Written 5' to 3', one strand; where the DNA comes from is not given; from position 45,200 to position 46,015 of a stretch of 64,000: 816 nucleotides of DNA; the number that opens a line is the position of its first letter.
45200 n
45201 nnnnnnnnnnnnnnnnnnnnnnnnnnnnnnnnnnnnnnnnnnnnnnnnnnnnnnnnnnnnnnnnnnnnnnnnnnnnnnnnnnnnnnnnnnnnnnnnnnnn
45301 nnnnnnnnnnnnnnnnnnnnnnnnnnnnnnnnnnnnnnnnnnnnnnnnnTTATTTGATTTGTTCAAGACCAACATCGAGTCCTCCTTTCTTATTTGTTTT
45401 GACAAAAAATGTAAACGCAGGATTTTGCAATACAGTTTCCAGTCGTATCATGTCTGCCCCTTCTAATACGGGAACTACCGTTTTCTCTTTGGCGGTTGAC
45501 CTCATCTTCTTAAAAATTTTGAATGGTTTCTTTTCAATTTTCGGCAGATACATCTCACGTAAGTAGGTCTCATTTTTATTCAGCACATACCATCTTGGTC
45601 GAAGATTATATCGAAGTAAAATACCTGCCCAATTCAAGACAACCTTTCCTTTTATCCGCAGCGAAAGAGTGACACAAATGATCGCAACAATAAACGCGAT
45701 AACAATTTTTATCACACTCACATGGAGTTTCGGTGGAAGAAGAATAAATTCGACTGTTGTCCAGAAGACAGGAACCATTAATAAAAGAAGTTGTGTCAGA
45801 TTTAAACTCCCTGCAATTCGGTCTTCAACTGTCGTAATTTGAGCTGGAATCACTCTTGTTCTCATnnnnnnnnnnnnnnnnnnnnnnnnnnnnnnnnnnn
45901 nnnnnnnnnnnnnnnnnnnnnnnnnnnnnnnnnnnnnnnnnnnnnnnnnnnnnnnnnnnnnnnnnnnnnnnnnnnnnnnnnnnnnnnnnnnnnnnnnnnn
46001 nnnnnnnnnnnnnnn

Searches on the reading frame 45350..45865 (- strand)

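Call 48: search_protein_families(library=pfam, proteins=[window:45350-45865:-], max_evalue=0.001)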
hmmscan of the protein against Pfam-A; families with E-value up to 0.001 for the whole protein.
window:45350-45865:- (171 aa): 1 family
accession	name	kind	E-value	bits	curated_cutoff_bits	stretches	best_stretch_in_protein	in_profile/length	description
PF12666.12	PrgI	-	0.0009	20.2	27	0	6-91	2-87/91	PrgI family protein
